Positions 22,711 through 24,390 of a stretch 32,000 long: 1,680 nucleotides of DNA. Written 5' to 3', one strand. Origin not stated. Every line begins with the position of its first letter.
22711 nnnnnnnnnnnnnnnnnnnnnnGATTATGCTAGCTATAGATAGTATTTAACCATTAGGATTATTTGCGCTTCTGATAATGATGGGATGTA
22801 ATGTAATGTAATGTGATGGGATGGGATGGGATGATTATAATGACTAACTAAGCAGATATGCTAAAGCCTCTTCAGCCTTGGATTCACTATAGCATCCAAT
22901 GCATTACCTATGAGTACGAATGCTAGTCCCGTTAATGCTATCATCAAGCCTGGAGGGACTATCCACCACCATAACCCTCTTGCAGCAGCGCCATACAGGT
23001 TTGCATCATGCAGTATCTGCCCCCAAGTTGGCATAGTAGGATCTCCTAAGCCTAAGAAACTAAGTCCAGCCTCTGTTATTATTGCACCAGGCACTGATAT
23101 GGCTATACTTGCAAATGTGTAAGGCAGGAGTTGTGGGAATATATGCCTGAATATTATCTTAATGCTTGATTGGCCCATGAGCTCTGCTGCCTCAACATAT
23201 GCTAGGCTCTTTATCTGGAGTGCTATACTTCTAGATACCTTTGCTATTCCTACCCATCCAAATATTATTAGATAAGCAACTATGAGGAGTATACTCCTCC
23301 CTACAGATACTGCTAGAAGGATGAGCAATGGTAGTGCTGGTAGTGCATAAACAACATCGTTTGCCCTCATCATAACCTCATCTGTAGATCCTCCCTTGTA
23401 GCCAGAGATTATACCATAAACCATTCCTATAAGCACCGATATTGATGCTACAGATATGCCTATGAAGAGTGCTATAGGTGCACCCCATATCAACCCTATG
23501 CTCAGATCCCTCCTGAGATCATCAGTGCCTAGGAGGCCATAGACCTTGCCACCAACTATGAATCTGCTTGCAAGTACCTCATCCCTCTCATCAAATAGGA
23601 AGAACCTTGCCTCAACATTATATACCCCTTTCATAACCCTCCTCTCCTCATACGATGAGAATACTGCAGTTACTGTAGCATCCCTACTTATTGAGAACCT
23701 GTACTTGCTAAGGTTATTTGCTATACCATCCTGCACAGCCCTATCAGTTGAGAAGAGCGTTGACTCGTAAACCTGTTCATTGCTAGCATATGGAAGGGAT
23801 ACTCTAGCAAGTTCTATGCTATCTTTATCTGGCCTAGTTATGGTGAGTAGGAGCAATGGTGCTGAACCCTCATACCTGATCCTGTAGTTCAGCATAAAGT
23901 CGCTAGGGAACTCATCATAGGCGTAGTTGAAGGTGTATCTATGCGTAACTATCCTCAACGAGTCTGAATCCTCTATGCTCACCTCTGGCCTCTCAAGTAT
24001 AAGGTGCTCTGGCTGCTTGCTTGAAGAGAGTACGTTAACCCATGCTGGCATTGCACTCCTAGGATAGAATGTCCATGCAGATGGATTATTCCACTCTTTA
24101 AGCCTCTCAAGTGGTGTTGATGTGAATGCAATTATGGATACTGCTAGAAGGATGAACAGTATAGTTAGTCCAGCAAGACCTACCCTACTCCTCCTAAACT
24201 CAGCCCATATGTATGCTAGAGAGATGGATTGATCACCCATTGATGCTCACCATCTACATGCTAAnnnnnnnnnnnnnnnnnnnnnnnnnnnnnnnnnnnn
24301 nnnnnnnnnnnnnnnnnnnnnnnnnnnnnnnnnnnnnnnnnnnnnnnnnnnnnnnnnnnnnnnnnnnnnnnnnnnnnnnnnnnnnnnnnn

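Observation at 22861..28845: YcaO-TfuA pair embedded in a transporter block, with a divergent NHLP-like peptide gene: candidate thioamide-forming modification system of unknown substrate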

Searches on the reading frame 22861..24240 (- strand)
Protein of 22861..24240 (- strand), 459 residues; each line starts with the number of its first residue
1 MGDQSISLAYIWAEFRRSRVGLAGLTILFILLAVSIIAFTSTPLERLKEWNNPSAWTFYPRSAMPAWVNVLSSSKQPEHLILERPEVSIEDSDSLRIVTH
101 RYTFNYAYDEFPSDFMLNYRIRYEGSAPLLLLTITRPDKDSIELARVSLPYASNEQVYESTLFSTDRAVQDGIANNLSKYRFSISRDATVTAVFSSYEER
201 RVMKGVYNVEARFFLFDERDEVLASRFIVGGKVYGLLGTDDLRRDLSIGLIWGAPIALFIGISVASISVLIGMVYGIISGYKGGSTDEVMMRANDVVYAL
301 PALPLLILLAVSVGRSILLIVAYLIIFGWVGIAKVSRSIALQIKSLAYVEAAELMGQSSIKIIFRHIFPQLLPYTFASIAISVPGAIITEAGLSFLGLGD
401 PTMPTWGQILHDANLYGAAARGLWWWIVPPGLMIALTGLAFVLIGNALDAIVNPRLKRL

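Call 3: search_protein_families(library=pfam, proteins=[window:22861-24240:-], max_evalue=1)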
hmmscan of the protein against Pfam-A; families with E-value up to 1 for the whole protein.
window:22861-24240:- (459 aa): 2 families
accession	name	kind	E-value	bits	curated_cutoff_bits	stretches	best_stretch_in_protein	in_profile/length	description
PF00528.27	BPD_transp_1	-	3.2e-26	92.6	26.4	1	272-458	1-184/184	Binding-protein-dependent transport system inner membrane component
PF12911.12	OppC_N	-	0.00085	19.6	23.9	1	10-38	5-33/53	N-terminal TM domain of oligopeptide transport permease C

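Call 4: search_protein_families(library=ncbifam, proteins=[window:22861-24240:-], max_evalue=1)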
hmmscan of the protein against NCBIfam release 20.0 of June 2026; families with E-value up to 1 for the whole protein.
window:22861-24240:- (459 aa): 16 families
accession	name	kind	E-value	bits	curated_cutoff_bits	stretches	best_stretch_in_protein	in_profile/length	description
NF045476.1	Opp4C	equivalog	1.2e-52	178.9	350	1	236-455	58-278/278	oligopeptide ABC transporter permease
NF045474.1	Opp2C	equivalog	6.5e-44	150.3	300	1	236-449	21-232/236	nickel transporter permease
TIGR02790.1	nickel_nikC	equivalog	1.1e-39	136.6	358.45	1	217-450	25-255/258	nickel ABC transporter permease subunit NikC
NF045475.1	Opp3C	equivalog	1.5e-39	136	450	1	236-457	109-328/328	oligopeptide ABC transporter permease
NF045473.1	Opp1C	equivalog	8.4e-38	130.3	350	1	236-456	49-267/267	nickel/cobalt ABC transporter permease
NF008160.0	PRK10913.1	equivalog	1.2e-37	129.9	483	1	227-457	71-299/300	dipeptide ABC transporter permease DppC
NF011662.0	PRK15082.1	equivalog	1.1e-35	123.5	484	1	233-458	79-302/303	glutathione ABC transporter permease GsiD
NF011935.0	PRK15406.1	equivalog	1.3e-35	123.6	433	1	236-455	83-300/302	oligopeptide ABC transporter permease OppC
NF007738.0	PRK10417.1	equivalog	4.2e-30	105.2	335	1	223-456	41-271/277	nickel ABC transporter permease subunit NikC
NF007376.0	PRK09881.1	equivalog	3.8e-29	101.6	434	1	236-456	75-293/298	D,D-dipeptide ABC transporter permease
NF043080.1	MMSYN1_0166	equivalog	3.4e-28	98.4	370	1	236-456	84-305/307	oligopeptide ABC transporter permease OppC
NF047573.1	opine_perm_CntC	exception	1.8e-26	93.1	440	1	218-456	35-271/271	staphylopine uptake ABC transporter permease subunit CntC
NF011596.0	PRK15021.1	subfamily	2.1e-21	76.3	439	1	236-451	122-334/341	microcin C ABC transporter permease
NF011691.0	PRK15111.1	equivalog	1e-14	54.8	379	1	226-451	67-290/296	putrescine export ABC transporter permease SapC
NF007047.0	PRK09500.1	equivalog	0.0091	15.6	326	1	289-381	102-191/257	spermidine/putrescine ABC transporter permease PotC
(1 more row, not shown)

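Call 83: find_homologous_proteins(query=window:22861-24240:-, max_evalue=1e-30)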
Query window:22861-24240:- (459 aa): 4403 proteins with E <= 1e-30 among 8000 candidates; the best 120 are listed.
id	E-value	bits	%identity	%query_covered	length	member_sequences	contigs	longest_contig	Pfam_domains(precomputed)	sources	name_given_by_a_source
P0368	5.5e-297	1002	100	100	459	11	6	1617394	PF00528.28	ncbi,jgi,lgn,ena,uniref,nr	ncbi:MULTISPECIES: ABC transporter permease [Candidatus Nitrosocaldus]|jgi:peptide/nickel transport 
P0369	1.6e-266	902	88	100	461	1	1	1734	PF00528.28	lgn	-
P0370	2.7e-264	895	87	100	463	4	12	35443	PF00528.28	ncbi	ncbi:MAG: ABC transporter permease [Candidatus Nitrosocaldus sp.]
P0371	8.0e-264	893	88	99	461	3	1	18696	PF00528.28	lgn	-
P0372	1.7e-263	892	87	100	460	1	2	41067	PF00528.28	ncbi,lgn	ncbi:MAG: ABC transporter permease [Candidatus Nitrosocaldus sp.]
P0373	9.5e-263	890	87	100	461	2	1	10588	PF00528.28,PF12911.13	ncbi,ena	-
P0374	3.0e-218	743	74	99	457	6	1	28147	PF00528.28,PF12911.13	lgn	-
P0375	9.4e-216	735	73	99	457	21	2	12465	PF00528.28,PF12911.13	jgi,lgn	jgi:peptide/nickel transport system permease protein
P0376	1.3e-210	718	67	99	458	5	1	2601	PF00528.28,PF12911.13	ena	-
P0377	5.8e-209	712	68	99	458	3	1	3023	PF00528.28,PF12911.13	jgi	-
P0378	7.9e-209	712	68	99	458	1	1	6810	PF00528.28,PF12911.13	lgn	-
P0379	9.9e-209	712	67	99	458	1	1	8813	PF00528.28,PF12911.13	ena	-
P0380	1.1e-208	711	67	99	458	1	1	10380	PF00528.28,PF12911.13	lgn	-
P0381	2.6e-207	707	67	99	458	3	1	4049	PF00528.28,PF12911.13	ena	-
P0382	3.2e-206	703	66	99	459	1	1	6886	PF00528.28,PF12911.13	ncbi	ncbi:MAG: ABC transporter permease [Nitrososphaerales archaeon]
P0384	1.6e-205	701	66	99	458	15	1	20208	PF00528.28,PF12911.13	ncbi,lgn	-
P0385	3.2e-201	687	68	100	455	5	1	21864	PF00528.28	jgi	jgi:peptide/nickel transport system permease protein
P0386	3.6e-201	687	65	99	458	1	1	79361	PF00528.28,PF12911.13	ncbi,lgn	-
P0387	4.0e-201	686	66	99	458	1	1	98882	PF00528.28,PF12911.13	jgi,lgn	jgi:peptide/nickel transport system permease protein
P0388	6.1e-200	683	64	99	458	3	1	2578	PF00528.28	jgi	-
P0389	3.6e-199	680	67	100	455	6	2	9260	PF00528.28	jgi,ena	-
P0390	5.4e-199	679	64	99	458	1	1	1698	PF00528.28,PF12911.13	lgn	-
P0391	1.9e-197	674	65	99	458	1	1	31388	PF00528.28,PF12911.13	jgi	jgi:peptide/nickel transport system permease protein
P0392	2.4e-194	664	63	99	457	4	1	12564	PF00528.28,PF12911.13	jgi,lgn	jgi:peptide/nickel transport system permease protein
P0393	1.7e-193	661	63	99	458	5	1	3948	PF00528.28,PF12911.13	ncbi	-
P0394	3.2e-191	654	64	99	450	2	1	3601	PF00528.28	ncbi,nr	ncbi:MAG: ABC transporter permease [Candidatus Nitrosothermus koennekii]|nr:MAG: ABC transporter per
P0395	8.7e-191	652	63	99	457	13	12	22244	PF00528.28,PF12911.13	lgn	-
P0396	3.4e-189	647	61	99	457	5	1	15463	PF00528.28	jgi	-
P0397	3.5e-189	647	64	97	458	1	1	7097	PF00528.28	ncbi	-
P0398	3.9e-189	647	62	99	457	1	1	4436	PF00528.28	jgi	jgi:peptide/nickel transport system permease protein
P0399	5.6e-189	646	62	99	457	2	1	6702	PF00528.28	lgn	-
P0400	3.3e-188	644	65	99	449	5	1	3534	PF00528.28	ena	-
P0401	1.1e-187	642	61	99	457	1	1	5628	PF00528.28,PF12911.13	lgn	-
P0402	1.5e-187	642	62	99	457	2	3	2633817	PF00528.28,PF12911.13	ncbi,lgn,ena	-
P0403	4.0e-187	640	62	99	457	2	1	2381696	PF00528.28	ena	-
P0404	5.7e-187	640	62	99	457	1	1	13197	PF00528.28,PF12911.13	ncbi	-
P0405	1.5e-186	638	61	99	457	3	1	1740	PF00528.28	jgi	jgi:peptide/nickel transport system permease protein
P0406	3.2e-185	634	62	99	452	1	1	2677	PF00528.28,PF12911.13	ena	-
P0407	6.1e-185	633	61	99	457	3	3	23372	PF00528.28,PF12911.13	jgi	jgi:peptide/nickel transport system permease protein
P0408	1.0e-184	632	61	99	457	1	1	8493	PF00528.28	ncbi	-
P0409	5.9e-182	623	63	99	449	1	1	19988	PF00528.28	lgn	-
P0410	2.5e-181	621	59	99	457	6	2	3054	PF00528.28,PF12911.13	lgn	-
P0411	4.1e-181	621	61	99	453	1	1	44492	PF00528.28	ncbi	-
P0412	1.1e-180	619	62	92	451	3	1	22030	PF00528.28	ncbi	-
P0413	1.4e-179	616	67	86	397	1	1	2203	PF00528.28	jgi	jgi:peptide/nickel transport system permease protein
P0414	1.1e-177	609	59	98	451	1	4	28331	PF00528.28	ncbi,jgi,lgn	jgi:peptide/nickel transport system permease protein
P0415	1.3e-177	609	58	99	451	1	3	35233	PF00528.28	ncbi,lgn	ncbi:MAG: ABC transporter permease [Nitrosopumilaceae archaeon]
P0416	1.7e-177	609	59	98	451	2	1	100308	PF00528.28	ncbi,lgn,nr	ncbi:MAG TPA: ABC transporter permease [Nitrosopumilaceae archaeon]|nr:ABC transporter permease [Nit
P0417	2.5e-177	608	59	99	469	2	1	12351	PF00528.28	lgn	-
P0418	3.2e-177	608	59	98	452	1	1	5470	PF00528.28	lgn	-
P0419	3.4e-177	608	59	98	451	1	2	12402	PF00528.28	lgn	-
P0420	4.8e-177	607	59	98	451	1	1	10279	PF00528.28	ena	-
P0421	5.2e-177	607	59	99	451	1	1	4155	PF00528.28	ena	-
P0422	7.4e-177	606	58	99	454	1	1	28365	PF00528.28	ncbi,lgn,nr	ncbi:MAG: ABC transporter permease [Candidatus Nitrosotalea sp.]|nr:ABC transporter permease [Candid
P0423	9.2e-177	606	59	98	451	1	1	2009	PF00528.28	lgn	-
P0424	1.1e-176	606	59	98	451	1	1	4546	PF00528.28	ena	-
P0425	1.2e-176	606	59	99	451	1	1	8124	PF00528.28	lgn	-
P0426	1.4e-176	606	58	98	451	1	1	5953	PF00528.28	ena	-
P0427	1.4e-176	606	57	99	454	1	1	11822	PF00528.28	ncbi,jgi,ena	-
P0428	2.0e-176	605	58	98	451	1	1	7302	PF00528.28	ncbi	-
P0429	2.1e-176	605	58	98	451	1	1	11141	PF00528.28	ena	-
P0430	2.9e-176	605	58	98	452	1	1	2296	PF00528.28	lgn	-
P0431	5.0e-176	604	58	99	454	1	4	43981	PF00528.28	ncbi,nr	ncbi:MAG: ABC transporter permease [Thaumarchaeota archaeon]|nr:ABC transporter permease [Nitrososph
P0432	5.2e-176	604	58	99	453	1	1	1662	PF00528.28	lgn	-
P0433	6.3e-176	603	58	98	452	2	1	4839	PF00528.28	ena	-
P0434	7.4e-176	603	59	99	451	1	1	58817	PF00528.28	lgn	-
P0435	1.8e-175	602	57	99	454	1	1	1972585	PF00528.28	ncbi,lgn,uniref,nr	ncbi:ABC transporter permease [Candidatus Nitrosotalea okcheonensis]|uniref:Binding-protein-dependen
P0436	2.5e-175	601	58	99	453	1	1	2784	PF00528.28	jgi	-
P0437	2.5e-175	601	58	98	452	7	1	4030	PF00528.28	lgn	-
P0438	2.5e-175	601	58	99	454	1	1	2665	PF00528.28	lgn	-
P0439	2.6e-175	601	58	99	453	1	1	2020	PF00528.28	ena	-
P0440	2.7e-175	601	58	99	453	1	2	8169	PF00528.28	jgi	-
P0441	3.3e-175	601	58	99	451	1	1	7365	PF00528.28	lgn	-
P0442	3.6e-175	601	58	99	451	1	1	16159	PF00528.28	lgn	-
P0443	3.6e-175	601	57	99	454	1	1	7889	PF00528.28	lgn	-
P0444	3.8e-175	601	58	98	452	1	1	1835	PF00528.28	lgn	-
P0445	4.2e-175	601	59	97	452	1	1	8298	PF00528.28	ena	-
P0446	4.4e-175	601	58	99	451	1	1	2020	PF00528.28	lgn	-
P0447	4.5e-175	601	58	99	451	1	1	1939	PF00528.28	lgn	-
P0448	4.8e-175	601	58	99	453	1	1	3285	PF00528.28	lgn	-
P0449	5.9e-175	600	58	99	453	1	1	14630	PF00528.28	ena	-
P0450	6.8e-175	600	58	99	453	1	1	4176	PF00528.28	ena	-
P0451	6.8e-175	600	58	99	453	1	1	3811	PF00528.28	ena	-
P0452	6.9e-175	600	58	98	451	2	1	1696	PF00528.28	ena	-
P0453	8.0e-175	600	59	98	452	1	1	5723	PF00528.28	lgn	-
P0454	8.4e-175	600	58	99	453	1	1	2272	PF00528.28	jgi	-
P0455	8.5e-175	600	58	99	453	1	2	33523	PF00528.28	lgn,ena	-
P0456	8.8e-175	600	58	99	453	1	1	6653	PF00528.28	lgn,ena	-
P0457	9.1e-175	600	58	99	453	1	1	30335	PF00528.28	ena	-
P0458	9.5e-175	600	57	99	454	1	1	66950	PF00528.28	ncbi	ncbi:MAG: ABC transporter permease [Nitrosotalea sp.]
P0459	9.5e-175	600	58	99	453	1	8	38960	PF00528.28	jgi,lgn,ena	jgi:peptide/nickel transport system permease protein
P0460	9.9e-175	599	58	99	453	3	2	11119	PF00528.28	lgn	-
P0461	1.0e-174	599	57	99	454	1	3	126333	PF00528.28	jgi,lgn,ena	-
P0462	1.0e-174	599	58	99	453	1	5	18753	PF00528.28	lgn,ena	-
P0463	1.0e-174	599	58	99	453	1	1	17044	PF00528.28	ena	-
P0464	1.1e-174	599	58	98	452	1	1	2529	PF00528.28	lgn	-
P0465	1.1e-174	599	58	98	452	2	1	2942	PF00528.28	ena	-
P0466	1.1e-174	599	60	97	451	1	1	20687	PF00528.28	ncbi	-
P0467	1.1e-174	599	58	98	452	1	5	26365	PF00528.28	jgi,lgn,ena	-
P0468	1.2e-174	599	58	99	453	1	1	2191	PF00528.28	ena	-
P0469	1.2e-174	599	57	99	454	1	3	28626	PF00528.28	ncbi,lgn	-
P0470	1.2e-174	599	57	98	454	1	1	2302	PF00528.28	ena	-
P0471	1.4e-174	599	58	99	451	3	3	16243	PF00528.28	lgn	-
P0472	1.6e-174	599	57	99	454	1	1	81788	PF00528.28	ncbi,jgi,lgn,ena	-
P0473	1.9e-174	599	58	99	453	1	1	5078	PF00528.28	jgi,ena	-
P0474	2.1e-174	598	58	98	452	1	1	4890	PF00528.28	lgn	-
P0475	2.1e-174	598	58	99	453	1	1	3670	PF00528.28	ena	-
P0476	2.2e-174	598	58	99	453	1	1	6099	PF00528.28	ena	-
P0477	2.3e-174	598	58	99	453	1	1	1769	PF00528.28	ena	-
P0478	2.3e-174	598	58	99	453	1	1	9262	PF00528.28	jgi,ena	-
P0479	2.6e-174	598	58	98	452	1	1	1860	PF00528.28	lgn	-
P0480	2.6e-174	598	57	99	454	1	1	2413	PF00528.28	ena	-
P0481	2.9e-174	598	58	99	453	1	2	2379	PF00528.28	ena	-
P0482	3.3e-174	598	58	99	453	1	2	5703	PF00528.28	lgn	-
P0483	3.3e-174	598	57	99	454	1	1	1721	PF00528.28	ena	-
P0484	3.4e-174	598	58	98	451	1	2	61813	PF00528.28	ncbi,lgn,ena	-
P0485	3.5e-174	598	58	99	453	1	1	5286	PF00528.28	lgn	-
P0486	4.4e-174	597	58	99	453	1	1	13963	PF00528.28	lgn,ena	-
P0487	4.7e-174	597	57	99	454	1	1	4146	PF00528.28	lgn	-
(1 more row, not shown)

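Call 84: find_encoding_contigs(protein=P0435, flank=7000, max_places=1)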
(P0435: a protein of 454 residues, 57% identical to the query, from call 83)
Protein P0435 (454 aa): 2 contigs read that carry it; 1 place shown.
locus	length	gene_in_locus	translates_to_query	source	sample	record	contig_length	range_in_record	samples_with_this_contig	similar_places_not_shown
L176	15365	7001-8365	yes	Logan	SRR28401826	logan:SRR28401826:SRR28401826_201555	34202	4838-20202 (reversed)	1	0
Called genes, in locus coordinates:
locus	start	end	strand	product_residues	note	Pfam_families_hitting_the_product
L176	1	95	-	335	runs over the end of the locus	PF02517:Rce1-like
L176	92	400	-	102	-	PF01253:SUI1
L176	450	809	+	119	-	PF06677:Auto_anti-p27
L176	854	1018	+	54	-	PF03911:Sec61_beta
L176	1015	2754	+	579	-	PF09843:DUF2070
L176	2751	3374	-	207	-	-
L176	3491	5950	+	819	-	PF00496:SBP_bac_5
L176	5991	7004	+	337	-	PF00528:BPD_transp_1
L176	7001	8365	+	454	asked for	PF00528:BPD_transp_1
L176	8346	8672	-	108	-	-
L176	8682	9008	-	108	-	-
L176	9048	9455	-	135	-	PF14464:Prok-JAB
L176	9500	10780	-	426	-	-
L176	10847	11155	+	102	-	-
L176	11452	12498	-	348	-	PF08240:ADH_N, PF01262:AlaDh_PNT_C (weak), PF00107:ADH_zinc_N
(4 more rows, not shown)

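Call 85: find_encoding_contigs(protein=P0416, flank=7000, max_places=1)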
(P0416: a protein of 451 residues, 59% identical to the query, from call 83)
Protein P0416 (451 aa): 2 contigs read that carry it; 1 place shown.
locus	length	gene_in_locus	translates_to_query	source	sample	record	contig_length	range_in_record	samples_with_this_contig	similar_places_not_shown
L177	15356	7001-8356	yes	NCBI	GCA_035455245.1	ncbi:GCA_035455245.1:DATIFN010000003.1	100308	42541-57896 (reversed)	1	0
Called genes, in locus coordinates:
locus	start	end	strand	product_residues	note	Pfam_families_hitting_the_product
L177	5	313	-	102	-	PF01253:SUI1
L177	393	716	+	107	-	PF06677:Auto_anti-p27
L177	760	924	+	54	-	PF03911:Sec61_beta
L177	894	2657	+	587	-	PF09843:DUF2070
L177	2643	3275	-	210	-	-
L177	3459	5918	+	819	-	PF00496:SBP_bac_5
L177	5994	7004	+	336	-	PF00528:BPD_transp_1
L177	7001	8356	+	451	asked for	PF00528:BPD_transp_1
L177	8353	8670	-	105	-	-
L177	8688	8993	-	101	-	-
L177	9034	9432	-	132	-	PF14464:Prok-JAB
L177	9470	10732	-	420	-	-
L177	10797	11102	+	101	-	-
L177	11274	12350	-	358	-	PF08240:ADH_N, PF00107:ADH_zinc_N, PF13602:ADH_zinc_N_2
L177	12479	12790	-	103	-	PF01938:TRAM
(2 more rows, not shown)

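Call 86: find_encoding_contigs(protein=P0402, flank=7000, max_places=1)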
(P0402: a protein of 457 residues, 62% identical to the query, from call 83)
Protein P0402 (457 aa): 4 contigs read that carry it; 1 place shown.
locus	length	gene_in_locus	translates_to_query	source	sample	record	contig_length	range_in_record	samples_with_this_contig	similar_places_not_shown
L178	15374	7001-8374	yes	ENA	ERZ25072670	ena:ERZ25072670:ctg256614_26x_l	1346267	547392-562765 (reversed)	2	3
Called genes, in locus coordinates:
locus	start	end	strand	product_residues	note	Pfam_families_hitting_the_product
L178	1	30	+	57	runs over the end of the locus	PF03911:Sec61_beta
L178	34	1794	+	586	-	PF09843:DUF2070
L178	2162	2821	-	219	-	-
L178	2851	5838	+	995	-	PF00496:SBP_bac_5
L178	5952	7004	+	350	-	PF00528:BPD_transp_1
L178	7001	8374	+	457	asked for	PF12911:OppC_N (weak), PF00528:BPD_transp_1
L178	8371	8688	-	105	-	-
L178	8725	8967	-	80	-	-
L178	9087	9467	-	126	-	PF14464:Prok-JAB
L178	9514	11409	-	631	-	PF00571:CBS, PF02386:TrkH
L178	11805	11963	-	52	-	-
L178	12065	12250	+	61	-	-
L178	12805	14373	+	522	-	PF02919:Topoisom_I_N, PF01028:Topoisom_I, PF14370:Topo_C_assoc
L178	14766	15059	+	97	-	PF13340:DUF4096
